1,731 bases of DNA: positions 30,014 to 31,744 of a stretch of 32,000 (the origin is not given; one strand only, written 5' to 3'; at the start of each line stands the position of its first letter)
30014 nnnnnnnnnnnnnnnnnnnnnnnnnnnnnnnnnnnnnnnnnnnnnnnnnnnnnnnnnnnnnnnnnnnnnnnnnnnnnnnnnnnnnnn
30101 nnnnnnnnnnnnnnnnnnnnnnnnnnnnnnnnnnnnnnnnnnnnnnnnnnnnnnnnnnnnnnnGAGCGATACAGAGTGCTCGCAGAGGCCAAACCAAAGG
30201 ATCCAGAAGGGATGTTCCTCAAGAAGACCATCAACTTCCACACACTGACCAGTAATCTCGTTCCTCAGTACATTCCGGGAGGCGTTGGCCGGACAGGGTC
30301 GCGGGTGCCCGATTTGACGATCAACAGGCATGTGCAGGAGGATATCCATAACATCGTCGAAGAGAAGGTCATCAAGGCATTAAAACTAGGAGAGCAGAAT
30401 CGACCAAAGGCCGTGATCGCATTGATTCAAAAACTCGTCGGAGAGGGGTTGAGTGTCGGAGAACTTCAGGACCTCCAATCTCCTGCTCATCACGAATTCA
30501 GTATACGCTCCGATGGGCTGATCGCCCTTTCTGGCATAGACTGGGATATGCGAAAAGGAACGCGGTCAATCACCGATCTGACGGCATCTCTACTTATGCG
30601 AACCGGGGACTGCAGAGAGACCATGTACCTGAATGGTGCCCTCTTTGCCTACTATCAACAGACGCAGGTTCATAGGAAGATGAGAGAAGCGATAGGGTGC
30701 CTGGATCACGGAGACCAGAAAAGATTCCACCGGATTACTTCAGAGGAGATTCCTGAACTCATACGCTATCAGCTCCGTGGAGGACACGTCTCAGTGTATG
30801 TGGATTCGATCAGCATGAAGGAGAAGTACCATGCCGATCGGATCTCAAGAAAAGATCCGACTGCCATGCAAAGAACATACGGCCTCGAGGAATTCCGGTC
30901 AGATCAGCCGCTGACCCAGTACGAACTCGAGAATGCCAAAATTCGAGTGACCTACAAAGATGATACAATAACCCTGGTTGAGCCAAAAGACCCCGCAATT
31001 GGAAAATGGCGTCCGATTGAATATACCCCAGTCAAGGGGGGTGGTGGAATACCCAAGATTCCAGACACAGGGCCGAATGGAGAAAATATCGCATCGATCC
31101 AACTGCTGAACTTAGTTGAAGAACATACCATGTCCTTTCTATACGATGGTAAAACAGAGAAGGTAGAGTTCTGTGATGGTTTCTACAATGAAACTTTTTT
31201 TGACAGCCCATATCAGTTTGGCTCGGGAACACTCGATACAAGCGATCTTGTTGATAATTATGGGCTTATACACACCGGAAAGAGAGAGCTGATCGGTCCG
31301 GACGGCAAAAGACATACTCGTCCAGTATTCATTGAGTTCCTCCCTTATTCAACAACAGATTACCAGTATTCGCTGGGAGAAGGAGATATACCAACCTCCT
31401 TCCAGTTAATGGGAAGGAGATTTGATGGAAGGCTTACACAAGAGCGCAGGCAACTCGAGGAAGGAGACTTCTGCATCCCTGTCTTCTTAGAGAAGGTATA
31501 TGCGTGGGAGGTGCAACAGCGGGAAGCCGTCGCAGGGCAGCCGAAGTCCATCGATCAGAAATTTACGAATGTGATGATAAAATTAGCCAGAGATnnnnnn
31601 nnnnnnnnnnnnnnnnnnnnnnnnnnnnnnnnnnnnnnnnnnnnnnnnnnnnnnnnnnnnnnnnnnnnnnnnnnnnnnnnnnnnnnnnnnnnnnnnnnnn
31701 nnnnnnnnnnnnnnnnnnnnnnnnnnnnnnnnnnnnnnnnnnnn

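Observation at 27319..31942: Candidate undescribed system: co-oriented make/break/sense cyclic-nucleotide cluster ending in a 987-aa cNMP-binding protein of unknown architecture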

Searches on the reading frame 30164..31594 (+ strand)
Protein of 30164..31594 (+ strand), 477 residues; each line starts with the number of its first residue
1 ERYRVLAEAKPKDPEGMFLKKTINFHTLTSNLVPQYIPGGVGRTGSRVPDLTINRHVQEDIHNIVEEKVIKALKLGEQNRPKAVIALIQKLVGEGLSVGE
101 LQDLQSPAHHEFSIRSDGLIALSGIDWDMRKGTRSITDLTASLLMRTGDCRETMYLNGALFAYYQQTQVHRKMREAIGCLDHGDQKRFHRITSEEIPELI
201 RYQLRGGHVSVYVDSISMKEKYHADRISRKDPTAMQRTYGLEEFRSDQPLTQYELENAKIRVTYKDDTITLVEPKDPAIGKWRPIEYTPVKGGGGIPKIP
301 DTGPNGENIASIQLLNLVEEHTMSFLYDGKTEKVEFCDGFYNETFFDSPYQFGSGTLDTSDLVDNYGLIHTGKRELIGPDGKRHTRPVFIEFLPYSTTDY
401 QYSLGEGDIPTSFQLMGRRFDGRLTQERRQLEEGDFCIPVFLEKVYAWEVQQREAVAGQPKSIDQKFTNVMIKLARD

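Call 38: predict_structure(alignment_id=A2)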
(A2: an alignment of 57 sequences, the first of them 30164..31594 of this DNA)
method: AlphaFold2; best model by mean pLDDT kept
length: 477 residues; sequences in the alignment: 57
mean_pLDDT: 86.4   pTM: 0.87
mean pLDDT of the five models: 86.4, 83.3, 83.0, 82.3, 78.3
residues with pLDDT >= 90: 270; 70-90: 148; 50-70: 39; < 50: 20
segments of 3 or more residues with pLDDT < 50: 41-46, 131-133, 473-477
pLDDT, mean of each block of 10 residues (from residue 1): 66 90 86 78 53 90 95 90 96 92 88 82 64 72 83 94 95 97 97 95 93 95 88 94 96 95 96 89 93 93 92 95 94 96 93 93 92 94 96 74 71 82 90 81 87 74 50 46
secondary structure, 60 per line:
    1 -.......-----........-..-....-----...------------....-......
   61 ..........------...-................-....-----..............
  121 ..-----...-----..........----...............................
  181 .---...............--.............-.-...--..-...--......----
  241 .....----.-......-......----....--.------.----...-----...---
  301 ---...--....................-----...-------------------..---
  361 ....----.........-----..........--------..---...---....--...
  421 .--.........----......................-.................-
elements in order: H2-8 H14-21 H26-29 E35-37 E50-53 H55-70 H81-96 H98-101 H107-122 E136-138 H139-145 H150-181 H185-199 E202-214 E218-220 E226-228 E231-236 H241-245 H252-257 E259-264 E269-272 E287-289 E295-297 E309-328 E334-336 H361-364 E369-377 E383-392 E412-415 E418-421 H424-432 H437-458 H460-476

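Call 40: fold_search(model_id=the predicted structure, library=pdb)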
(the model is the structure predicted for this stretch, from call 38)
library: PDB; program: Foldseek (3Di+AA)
matches with E <= 10: 1149; with E <= 0.001: 0
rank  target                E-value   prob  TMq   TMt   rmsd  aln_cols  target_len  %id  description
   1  9vtp_G                9.9e-02  0.02  0.07  0.06  30.4       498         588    8  Target DNA-bound type I-F3 TniQ-Cascade of Vibrio parahaemolyticus in partial R-loop state (released 2026-02-11)
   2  6rcv_G                1.4e-01  0.04  0.06  0.11  23.7       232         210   11  PfRH5 bound to monoclonal antibodies R5.011 and R5.016 (released 2019-06-26)
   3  8f0h_D                3.0e-01  0.08  0.06  0.19  15.7        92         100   13  Structure of SARS-CoV-2 spike with antibody Fabs 2A10 and 1H2 (Local refinement of the RBD and Fabs 1H2 and 2A10) (released 2023-05-03)
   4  6dla_L                3.7e-01  0.03  0.07  0.13  19.4       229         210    8  Crystal structures of an influenza A hemagglutinin antibody Fab CH65:7969d2 (released 2019-06-05)
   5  6dlb_L                4.1e-01  0.03  0.07  0.13  19.4       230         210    9  Crystal Structure of an influenza A hemagglutinin antibody Fab CH65:1203d4 chimera (released 2019-06-05)
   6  8d5p_B                4.1e-01  0.02  0.06  0.09  23.4       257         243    7  Mouse TCR TG6 (released 2022-09-14)
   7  4wuk_L                4.3e-01  0.02  0.06  0.11  21.3       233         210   10  Crystal structure of apo CH65 Fab (released 2015-02-25)
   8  4hk0_B                4.3e-01  0.02  0.06  0.11  23.6       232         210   10  UCA Fab (unbound) from CH65-CH67 Lineage (released 2012-11-21)
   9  9lu3_H                4.3e-01  0.02  0.05  0.09  22.2       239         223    9  LN1F9 Fab bound to Nipah Virus attachment (G) glycoprotein head domain (released 2025-11-26)
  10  7phu_C                4.5e-01  0.04  0.07  0.13  21.4       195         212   10  PfRH5 bound to monoclonal antibody R5.015 and R5.016 Fab fragments (released 2022-02-09)
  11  9h9a                  4.7e-01  0.03  0.10  0.06  24.9       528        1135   11  native structure of the full-length pesticidal protein Cry8Ba2, from crystals formed in vivo (form 1) (released 2025-12-03)
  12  1y0l_B                4.7e-01  0.02  0.06  0.10  21.8       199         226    9  Catalytic elimination antibody 34E4 in complex with hapten (released 2005-04-05)
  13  3to4_D                6.1e-01  0.02  0.06  0.10  23.0       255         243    8  Structure of mouse Valpha14Vbeta2-mouseCD1d-alpha-Galactosylceramide (released 2011-12-14)
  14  9efk_M                6.5e-01  0.04  0.07  0.05  19.0       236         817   11  Cryo-EM structure of the portal-tail complex of LME-1 phage (released 2025-04-16)
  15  6mwr_C                6.5e-01  0.02  0.05  0.09  21.5       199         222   10  Recognition of MHC-like molecule (released 2019-12-18)
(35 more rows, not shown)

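Call 107: fold_search(model_id=the predicted structure, library=viral)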
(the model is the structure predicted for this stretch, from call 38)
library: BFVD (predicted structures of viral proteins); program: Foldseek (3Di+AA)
matches with E <= 10: 450; with E <= 0.001: 0
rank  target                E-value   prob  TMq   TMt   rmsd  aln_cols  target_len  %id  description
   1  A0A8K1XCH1            7.1e-02  0.08  0.09  0.08  31.9       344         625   10  Glycoprotein [Hangzhou cletus punctiger xinmovirus 1]
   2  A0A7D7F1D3            7.5e-02  0.04  0.06  0.05  32.6       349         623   10  Glycoprotein (Fragment) [Collembolan qin-related virus OKIAV112]
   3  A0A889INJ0            9.2e-02  0.05  0.06  0.06  23.2       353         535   12  Glycoprotein (Fragment) [Culex perexiguus rhabdovirus]
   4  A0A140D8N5            1.0e-01  0.06  0.08  0.06  25.1       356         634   10  Glycoprotein [Drosophila unispina virus 1]
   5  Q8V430                1.0e-01  0.05  0.08  0.06  20.5       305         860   10  Glycoprotein B [Suid betaherpesvirus 2]
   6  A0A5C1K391            1.2e-01  0.06  0.09  0.07  32.5       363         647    8  (no name in the UniProt tables at hand)
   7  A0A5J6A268            1.5e-01  0.15  0.08  0.05  15.4       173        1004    9  Non-contractile tail sheath TIM barrel domain-containing protein [Aeromonas phage MJG]
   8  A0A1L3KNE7            1.6e-01  0.05  0.08  0.06  31.3       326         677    8  Putative glycoprotein [Wenling crustacean virus 14]
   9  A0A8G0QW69            2.1e-01  0.08  0.08  0.04  24.9       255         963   10  (no name in the UniProt tables at hand)
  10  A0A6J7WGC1            2.3e-01  0.08  0.10  0.06  28.5       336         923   12  Uncharacterized protein [uncultured Caudovirales phage]
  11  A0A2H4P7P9            2.5e-01  0.09  0.09  0.04  20.4       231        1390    9  Uncharacterized protein [Pseudomonas phage uligo]
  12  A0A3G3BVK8            2.5e-01  0.04  0.08  0.05  33.9       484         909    7  Uncharacterized protein [Bacillus phage vB_BcoS-136]
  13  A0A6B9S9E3            2.6e-01  0.03  0.08  0.07  24.9       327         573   12  Putative glycoprotein (Fragment) [Rondonia rhabdovirus]
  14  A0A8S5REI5            2.7e-01  0.11  0.09  0.09  15.3       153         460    9  Uncharacterized protein [virus sp. ctL1g6]
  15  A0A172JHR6            2.7e-01  0.08  0.07  0.05  22.2       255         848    9  Base plate wedge protein [Bacillus phage AR9]
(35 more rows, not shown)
